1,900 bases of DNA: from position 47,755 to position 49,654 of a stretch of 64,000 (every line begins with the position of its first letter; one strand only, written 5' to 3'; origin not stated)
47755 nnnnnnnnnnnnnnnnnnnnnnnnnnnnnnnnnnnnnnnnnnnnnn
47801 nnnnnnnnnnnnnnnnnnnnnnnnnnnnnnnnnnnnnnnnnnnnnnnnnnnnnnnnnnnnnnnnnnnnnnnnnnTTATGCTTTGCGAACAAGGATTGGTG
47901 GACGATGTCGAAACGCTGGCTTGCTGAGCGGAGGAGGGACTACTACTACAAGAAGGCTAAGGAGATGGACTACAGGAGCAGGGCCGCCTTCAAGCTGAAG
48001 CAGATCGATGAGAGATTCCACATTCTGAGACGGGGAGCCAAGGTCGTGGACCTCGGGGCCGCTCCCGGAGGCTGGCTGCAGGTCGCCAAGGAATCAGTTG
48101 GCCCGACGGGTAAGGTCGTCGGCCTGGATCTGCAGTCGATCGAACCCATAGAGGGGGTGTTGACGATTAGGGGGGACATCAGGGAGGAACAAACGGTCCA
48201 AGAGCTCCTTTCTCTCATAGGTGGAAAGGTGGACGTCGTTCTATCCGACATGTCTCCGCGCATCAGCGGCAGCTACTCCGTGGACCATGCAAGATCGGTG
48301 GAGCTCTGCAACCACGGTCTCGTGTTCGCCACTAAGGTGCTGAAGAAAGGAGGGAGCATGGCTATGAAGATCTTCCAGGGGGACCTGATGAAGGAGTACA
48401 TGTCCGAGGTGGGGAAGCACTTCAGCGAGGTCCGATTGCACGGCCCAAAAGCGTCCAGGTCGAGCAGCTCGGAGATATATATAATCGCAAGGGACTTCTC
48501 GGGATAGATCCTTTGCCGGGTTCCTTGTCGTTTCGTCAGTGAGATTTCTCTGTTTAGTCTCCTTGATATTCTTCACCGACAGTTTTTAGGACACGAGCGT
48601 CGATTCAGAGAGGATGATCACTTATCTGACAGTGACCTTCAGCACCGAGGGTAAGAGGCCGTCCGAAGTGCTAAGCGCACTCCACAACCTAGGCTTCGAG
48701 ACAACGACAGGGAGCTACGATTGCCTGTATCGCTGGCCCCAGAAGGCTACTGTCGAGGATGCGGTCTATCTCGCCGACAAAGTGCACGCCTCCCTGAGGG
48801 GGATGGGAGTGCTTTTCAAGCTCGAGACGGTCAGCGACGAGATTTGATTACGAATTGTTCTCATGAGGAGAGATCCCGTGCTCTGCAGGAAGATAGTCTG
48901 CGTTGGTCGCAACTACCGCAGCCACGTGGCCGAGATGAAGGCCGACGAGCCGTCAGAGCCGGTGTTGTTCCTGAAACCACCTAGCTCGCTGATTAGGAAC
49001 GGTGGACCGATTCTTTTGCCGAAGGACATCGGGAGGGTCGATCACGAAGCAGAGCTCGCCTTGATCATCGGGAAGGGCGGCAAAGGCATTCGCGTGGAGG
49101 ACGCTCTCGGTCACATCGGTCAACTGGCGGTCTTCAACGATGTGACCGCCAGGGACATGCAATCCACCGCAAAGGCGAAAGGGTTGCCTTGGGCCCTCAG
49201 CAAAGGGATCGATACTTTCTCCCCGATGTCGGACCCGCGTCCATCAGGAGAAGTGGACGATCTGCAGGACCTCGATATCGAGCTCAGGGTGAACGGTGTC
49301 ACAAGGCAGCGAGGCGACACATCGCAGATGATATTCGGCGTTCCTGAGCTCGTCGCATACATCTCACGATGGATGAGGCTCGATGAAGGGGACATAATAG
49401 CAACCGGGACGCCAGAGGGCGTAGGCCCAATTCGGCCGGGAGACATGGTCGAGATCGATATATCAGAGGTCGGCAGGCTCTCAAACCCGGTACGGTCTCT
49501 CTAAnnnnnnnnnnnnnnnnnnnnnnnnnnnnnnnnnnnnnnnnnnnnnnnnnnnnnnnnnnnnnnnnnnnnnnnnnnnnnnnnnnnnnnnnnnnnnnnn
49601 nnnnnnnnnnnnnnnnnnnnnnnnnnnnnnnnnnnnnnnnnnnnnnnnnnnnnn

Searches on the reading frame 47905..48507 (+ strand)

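Call 71: search_protein_families(library=pfam, proteins=[window:47905-48507:+], max_evalue=0.001)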
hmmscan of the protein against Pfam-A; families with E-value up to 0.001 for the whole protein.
window:47905-48507:+ (200 aa): 2 families
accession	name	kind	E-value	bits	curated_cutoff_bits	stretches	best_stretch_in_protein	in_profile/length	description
PF01728.25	FtsJ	-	4.4e-58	196.6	24.1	1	23-198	1-181/181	FtsJ-like methyltransferase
PF13847.12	Methyltransf_31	-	1.4e-05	25.3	27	1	42-161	2-114/145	Methyltransferase domain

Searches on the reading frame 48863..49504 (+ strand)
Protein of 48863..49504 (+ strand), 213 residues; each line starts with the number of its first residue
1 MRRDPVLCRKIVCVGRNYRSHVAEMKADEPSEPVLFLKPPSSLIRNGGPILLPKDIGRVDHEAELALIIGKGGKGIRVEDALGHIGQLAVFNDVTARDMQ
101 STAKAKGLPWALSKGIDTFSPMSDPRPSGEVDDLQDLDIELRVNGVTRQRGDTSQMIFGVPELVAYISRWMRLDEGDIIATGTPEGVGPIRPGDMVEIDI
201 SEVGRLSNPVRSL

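Call 71: search_protein_families(library=pfam, proteins=[window:48863-49504:+], max_evalue=0.001)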
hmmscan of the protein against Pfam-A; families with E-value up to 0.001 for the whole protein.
window:48863-49504:+ (213 aa): 1 family
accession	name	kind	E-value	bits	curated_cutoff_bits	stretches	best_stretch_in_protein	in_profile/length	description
PF01557.24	FAA_hydrolase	-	5.9e-64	216.1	23.9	1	10-211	1-214/214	Fumarylacetoacetate (FAA) hydrolase C-terminal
